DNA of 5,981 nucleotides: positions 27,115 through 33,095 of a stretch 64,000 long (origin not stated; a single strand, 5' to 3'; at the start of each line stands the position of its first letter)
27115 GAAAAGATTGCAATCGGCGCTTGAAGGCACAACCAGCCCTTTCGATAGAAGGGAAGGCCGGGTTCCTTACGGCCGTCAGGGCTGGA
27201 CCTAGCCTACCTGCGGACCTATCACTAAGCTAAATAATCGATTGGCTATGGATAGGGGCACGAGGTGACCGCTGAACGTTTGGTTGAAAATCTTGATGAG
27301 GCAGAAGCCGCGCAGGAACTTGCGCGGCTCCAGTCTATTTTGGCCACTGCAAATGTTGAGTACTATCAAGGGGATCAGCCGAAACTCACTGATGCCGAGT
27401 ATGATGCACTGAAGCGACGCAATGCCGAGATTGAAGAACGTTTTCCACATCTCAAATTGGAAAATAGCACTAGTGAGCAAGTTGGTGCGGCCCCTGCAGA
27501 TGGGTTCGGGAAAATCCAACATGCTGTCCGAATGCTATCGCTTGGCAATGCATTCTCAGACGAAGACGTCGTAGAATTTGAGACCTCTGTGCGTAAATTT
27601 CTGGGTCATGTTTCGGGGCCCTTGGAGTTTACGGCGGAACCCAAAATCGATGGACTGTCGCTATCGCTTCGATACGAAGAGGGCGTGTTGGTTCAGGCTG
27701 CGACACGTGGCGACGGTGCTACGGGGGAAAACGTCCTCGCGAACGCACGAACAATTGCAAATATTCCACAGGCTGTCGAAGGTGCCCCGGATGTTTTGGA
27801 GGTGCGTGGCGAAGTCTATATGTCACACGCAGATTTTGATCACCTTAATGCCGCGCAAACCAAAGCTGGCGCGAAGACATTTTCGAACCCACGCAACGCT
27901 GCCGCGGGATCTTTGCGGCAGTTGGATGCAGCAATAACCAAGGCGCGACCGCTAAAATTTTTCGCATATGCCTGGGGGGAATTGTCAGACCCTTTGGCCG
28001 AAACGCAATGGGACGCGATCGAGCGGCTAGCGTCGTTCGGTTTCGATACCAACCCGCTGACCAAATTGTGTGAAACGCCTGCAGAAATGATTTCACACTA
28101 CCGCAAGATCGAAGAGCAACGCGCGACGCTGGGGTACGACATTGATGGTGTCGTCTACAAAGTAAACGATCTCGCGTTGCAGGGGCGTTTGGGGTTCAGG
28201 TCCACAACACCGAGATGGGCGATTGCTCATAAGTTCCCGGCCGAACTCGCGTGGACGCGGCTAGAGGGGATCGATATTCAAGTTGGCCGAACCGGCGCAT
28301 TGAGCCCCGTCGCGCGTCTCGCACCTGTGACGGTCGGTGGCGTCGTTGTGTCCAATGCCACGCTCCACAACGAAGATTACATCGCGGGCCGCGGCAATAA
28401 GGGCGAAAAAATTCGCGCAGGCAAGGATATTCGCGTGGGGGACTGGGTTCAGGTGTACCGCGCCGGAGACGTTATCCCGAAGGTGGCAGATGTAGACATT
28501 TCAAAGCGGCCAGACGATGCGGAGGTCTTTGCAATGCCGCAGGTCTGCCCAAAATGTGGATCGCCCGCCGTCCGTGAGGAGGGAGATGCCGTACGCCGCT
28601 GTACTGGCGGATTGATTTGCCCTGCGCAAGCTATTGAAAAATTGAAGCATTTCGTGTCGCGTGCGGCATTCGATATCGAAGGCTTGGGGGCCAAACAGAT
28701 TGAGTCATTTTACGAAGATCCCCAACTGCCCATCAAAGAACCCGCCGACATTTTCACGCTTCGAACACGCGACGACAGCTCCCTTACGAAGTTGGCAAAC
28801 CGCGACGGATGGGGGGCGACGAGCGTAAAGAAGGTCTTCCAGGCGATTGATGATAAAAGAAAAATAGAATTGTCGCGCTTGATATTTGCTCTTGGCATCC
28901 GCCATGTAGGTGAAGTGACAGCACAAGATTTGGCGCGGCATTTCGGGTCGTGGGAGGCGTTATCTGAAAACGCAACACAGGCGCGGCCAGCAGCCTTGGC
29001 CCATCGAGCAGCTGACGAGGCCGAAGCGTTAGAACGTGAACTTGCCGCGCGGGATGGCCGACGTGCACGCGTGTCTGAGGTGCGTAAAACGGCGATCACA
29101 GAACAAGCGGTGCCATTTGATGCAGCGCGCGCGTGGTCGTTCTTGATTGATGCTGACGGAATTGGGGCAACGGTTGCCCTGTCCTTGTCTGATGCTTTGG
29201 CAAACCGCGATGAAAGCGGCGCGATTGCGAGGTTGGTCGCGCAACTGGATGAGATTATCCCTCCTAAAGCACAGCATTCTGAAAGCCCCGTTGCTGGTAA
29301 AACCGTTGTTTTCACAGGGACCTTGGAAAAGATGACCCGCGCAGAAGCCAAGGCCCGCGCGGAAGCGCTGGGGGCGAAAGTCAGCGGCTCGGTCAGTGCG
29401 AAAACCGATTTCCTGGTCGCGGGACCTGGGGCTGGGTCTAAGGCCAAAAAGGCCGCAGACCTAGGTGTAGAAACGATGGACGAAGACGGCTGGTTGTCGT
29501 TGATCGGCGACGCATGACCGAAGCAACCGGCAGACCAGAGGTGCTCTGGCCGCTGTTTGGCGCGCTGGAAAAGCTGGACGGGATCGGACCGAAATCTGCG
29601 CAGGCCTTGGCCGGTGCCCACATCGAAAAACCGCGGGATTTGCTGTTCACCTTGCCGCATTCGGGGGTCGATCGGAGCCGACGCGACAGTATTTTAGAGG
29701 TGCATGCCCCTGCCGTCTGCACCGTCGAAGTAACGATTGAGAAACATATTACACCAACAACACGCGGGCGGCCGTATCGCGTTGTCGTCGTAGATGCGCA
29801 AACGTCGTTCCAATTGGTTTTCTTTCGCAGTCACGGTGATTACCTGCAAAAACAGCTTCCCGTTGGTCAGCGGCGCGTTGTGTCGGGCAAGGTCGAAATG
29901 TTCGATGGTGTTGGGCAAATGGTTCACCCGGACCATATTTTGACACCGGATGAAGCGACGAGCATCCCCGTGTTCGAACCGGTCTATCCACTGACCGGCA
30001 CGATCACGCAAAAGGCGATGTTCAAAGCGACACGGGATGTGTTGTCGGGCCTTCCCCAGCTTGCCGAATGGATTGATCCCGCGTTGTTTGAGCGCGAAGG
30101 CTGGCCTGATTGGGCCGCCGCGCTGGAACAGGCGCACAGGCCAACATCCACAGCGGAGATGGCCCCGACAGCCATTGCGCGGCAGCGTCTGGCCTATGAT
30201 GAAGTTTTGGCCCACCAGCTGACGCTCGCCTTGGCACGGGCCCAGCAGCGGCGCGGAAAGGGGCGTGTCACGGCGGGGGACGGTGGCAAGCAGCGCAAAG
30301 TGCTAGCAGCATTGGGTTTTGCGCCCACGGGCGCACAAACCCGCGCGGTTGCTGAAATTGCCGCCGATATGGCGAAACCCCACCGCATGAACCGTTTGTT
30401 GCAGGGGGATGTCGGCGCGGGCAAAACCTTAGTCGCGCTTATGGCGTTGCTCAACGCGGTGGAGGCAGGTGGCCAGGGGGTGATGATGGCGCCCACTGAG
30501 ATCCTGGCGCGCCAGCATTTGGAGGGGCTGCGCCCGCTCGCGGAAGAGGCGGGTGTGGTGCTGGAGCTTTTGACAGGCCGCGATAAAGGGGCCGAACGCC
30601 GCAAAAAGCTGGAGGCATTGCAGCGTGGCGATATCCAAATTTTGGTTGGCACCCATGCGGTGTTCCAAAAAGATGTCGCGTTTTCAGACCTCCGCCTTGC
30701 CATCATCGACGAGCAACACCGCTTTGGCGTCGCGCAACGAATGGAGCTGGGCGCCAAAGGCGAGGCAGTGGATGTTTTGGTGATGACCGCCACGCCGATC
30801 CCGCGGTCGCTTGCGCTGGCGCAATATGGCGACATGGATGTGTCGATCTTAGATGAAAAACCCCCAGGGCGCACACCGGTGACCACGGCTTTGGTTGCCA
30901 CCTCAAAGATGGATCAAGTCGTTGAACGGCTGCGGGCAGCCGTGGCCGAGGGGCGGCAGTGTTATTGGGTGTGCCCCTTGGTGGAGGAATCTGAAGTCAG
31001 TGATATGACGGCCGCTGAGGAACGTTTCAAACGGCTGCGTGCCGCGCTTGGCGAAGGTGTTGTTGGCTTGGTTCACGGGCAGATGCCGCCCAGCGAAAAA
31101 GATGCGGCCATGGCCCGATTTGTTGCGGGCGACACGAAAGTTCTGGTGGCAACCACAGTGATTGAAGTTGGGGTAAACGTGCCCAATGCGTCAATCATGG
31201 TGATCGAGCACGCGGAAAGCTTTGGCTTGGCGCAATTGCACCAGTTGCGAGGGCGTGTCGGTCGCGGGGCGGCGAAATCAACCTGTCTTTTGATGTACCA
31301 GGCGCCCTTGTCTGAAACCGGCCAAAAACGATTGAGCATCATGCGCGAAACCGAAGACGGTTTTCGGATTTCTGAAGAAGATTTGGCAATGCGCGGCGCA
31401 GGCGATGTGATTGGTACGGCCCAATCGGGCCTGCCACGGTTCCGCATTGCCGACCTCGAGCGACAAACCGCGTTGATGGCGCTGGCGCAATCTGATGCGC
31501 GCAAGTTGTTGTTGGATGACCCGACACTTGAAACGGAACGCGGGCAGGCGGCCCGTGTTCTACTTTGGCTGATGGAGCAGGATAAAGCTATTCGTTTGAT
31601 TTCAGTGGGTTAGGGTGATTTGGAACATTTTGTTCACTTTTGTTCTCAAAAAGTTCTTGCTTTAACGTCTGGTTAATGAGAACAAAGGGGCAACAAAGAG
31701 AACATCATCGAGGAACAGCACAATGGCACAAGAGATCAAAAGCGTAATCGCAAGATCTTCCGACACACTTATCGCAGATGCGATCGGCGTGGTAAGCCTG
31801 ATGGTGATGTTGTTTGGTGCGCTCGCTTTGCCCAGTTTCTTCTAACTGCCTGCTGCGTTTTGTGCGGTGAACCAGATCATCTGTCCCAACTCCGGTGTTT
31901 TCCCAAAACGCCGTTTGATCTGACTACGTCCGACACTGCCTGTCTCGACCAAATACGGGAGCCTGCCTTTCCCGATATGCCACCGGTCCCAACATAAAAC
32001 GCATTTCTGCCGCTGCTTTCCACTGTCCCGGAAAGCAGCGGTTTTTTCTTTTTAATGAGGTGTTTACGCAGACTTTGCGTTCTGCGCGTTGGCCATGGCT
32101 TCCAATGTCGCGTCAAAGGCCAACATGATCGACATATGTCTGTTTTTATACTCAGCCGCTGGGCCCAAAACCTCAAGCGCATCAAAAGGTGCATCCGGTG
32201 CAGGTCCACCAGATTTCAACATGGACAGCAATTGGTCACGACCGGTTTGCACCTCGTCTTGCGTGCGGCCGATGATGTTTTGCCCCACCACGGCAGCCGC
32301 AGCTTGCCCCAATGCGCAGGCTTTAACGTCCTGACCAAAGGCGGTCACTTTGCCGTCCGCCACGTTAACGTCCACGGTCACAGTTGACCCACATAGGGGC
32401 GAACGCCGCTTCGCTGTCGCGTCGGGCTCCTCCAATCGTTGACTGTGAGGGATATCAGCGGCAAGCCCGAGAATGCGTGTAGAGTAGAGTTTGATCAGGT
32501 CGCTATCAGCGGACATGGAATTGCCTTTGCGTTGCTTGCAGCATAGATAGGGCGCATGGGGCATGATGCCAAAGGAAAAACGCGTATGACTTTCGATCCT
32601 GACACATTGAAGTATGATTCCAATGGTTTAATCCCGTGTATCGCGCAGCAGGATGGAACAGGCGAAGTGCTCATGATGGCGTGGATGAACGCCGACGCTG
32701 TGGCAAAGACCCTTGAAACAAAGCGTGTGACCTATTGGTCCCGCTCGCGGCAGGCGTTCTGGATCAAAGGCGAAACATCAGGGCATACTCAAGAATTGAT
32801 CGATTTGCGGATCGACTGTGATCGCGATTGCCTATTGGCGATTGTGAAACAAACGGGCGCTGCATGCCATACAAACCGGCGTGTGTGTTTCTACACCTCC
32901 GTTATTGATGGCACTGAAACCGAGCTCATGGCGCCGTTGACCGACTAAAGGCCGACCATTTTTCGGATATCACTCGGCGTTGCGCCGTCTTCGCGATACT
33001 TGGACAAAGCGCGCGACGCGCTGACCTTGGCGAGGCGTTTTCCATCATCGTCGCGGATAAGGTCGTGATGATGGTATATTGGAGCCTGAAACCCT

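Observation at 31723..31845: Candidate SOS- and CtrA-controlled 40-aa membrane microprotein (possible division-checkpoint factor)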

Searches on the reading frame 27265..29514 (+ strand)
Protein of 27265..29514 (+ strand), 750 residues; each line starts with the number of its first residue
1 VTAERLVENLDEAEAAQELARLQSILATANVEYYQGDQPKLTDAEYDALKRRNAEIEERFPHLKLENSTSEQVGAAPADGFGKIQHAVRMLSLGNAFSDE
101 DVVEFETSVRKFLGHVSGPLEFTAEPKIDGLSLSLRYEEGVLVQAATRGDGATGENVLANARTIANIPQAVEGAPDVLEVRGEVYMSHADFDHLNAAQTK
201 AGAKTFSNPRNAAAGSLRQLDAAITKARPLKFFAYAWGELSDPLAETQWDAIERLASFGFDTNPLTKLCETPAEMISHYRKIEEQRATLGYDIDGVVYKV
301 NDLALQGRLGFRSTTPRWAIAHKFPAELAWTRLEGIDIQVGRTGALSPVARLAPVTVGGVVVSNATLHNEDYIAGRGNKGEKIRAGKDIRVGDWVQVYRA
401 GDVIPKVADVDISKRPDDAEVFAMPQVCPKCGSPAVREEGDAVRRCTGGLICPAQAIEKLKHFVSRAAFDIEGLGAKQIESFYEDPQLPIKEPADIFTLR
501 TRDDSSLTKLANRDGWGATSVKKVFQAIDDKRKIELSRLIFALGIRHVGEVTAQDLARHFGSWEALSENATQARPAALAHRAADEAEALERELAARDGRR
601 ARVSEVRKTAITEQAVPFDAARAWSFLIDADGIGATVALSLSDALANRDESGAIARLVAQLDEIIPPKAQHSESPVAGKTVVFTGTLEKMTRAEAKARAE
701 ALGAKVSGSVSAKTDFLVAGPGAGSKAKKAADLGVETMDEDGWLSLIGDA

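Call 89: search_protein_families(library=pfam, proteins=[window:27265-29514:+], max_evalue=0.00001)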
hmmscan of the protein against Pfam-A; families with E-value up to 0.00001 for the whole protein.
window:27265-29514:+ (750 aa): 5 families
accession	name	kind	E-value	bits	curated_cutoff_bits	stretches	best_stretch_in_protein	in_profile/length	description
PF01653.23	DNA_ligase_aden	-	4.2e-91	305.4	27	1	80-327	3-253/253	NAD-dependent DNA ligase adenylation domain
PF03120.22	DNA_ligase_OB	-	8.1e-29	99.8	32.9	1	331-418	2-78/79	NAD-dependent DNA ligase OB-fold domain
PF00533.33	BRCT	-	6.2e-13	49.2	21.3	1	672-747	2-78/78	BRCA1 C Terminus (BRCT) domain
PF12826.13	HHH_2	-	3.3e-11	43.6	27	1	538-569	1-32/64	Helix-hairpin-helix motif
PF03119.21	DNA_ligase_ZBD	-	3.4e-11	43.2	25.8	1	428-454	2-27/27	NAD-dependent DNA ligase C4 zinc finger domain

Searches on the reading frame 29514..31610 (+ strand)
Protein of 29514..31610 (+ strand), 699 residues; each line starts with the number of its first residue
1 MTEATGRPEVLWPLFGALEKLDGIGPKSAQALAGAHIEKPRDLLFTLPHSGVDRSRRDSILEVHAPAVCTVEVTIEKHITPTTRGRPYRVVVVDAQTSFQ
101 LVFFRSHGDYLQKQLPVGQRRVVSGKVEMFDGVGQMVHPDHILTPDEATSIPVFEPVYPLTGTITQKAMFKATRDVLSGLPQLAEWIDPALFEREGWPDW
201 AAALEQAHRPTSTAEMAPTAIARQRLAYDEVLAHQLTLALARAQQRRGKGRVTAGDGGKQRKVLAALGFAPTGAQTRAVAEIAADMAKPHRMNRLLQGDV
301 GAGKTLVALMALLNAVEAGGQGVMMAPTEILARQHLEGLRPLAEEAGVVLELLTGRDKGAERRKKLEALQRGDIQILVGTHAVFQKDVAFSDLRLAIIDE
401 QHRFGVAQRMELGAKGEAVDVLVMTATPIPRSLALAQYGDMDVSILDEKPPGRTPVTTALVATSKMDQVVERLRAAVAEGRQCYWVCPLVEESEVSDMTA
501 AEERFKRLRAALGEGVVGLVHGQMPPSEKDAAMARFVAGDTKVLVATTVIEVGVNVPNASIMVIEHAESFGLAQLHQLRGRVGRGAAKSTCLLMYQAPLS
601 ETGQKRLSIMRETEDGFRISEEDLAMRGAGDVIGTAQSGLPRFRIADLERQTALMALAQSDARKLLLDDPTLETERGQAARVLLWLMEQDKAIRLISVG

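Call 89: search_protein_families(library=pfam, proteins=[window:29514-31610:+], max_evalue=0.00001)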
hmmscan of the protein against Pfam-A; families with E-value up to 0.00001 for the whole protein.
window:29514-31610:+ (699 aa): 5 families
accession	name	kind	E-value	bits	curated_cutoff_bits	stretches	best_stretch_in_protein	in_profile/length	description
PF00270.35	DEAD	-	1.2e-23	84.1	26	1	275-432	4-163/167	DEAD/DEAH box helicase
PF00271.37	Helicase_C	-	7.9e-21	74.8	23.5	1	470-584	7-108/110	Helicase conserved C-terminal domain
PF19833.4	RecG_dom3_C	-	1.1e-11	45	26.8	1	613-674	1-63/87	ATP-dependent DNA helicase RecG, domain 3, C-terminal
PF04851.21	ResIII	-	1.9e-09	38.1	22.5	1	273-428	6-162/164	Type III restriction enzyme, res subunit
PF17191.10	RecG_wedge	-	2.5e-08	34.1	23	1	23-177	7-159/162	RecG wedge domain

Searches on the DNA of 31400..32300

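Call 5: search_rna_families(source=window, start=31400, end=32300, threshold=evalue, max_evalue=10)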
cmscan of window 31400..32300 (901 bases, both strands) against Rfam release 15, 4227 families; matches with E-value up to 10: 4.
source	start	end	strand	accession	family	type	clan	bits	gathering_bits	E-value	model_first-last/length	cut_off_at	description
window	31630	31685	+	RF03655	MIR1887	Gene; miRNA;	-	16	90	5.8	1-63/63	no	MIR1887 microRNA precursor family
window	31707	31842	+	RF01673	PhrS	Gene; sRNA;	-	15.8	37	0.18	1-212/212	no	PhrS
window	31956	31974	-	RF03086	chrB-b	Cis-reg;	-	14.6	36.5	2.6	2-21/49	no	chrB-b RNA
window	31946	32049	+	RF02887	mgtC_leader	Cis-reg; leader;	-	13.6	48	8.2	1-114/114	no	Salmonella mgtC leader RNA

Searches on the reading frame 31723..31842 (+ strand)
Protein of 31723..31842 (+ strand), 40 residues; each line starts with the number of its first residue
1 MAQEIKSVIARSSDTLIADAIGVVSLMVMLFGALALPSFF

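Call 3: search_protein_families(library=pfam, proteins=[window:31723-31842:+], max_evalue=10)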
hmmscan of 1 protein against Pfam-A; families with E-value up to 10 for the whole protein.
window:31723-31842:+ (40 aa): 0 families

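Call 4: search_protein_families(library=ncbifam, proteins=[window:31723-31842:+], max_evalue=10)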
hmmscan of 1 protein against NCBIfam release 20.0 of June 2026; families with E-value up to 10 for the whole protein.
window:31723-31842:+ (40 aa): 1 family
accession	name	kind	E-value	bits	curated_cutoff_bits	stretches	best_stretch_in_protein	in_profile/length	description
NF041280.1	mem_Micro_34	equivalog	0.041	13.7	37.5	1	21-35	5-19/34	small membrane protein MtfM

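Call 7: find_homologous_proteins(query=window:31723-31842:+, max_evalue=10)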
Query window:31723-31842:+ (40 aa): 12 proteins with E <= 10 among 12 candidates.
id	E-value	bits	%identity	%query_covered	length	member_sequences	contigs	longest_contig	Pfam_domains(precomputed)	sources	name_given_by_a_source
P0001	3.2e-15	70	98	100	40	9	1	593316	-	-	-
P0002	7.1e-13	63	85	100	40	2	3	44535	-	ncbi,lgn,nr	ncbi:hypothetical protein [Pseudooctadecabacter sp.]|nr:hypothetical protein [Pseudooctadecabacter s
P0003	9.9e-13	63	85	100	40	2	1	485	-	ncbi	-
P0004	1.9e-12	62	83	100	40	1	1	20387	-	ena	-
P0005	6.8e-12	60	83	100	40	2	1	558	-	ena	-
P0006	1.3e-11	59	80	100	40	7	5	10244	-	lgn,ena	-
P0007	2.8e-11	58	80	100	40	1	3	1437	-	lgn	-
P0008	5.1e-11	58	75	100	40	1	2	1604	-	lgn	-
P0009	3.4e-9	52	75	100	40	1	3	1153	-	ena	-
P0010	4.1e-9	52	73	100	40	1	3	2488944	-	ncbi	-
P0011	3.8e-8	49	73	100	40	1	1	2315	-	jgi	-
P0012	4.0e-8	49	73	100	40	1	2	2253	-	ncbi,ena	-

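Call 87: search_dna_similar(query=window:31723-31842:+, collection=plasmids, mode=protein, max_evalue=1, max_rows=10)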
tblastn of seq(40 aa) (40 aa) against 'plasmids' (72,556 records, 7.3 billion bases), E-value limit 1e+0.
Records with a match: 2; places in all: 2; records where one place covers at least 80% of the query: 2.
Best place of each record, by identity: <60% 2.
By first word of the organism name: Pseudorhodobacter 1; Thioclava 1.
By predicted mobility (MOB-suite, as given by PLSDB): mobilizable 1; non-mobilizable 1.
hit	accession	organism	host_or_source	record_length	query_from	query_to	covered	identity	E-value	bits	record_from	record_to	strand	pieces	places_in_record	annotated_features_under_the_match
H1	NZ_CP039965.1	Pseudorhodobacter turbinis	single bacterial isolate,Turban shell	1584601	1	39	98%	53.8%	5e-4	41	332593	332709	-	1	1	record has no annotation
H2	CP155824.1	Thioclava sp. 'Guangxiensis'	Bruguiera gymnorhiza,pure ...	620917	6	37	80%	46.9%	4e-1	33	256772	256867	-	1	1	hypothetical protein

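Call 88: search_dna_similar(query=window:31723-31842:+, collection=phages, mode=protein, max_evalue=1, max_rows=10)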
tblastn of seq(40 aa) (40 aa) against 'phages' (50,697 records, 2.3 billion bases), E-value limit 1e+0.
No match.

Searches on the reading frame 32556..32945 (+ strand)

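Call 89: search_protein_families(library=pfam, proteins=[window:32556-32945:+], max_evalue=0.00001)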
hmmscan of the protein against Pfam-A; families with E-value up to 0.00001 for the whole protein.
window:32556-32945:+ (130 aa): 1 family
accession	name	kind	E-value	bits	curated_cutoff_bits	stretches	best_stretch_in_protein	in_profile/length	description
PF01502.23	PRA-CH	-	7.6e-35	119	27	1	40-113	1-74/74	Phosphoribosyl-AMP cyclohydrolase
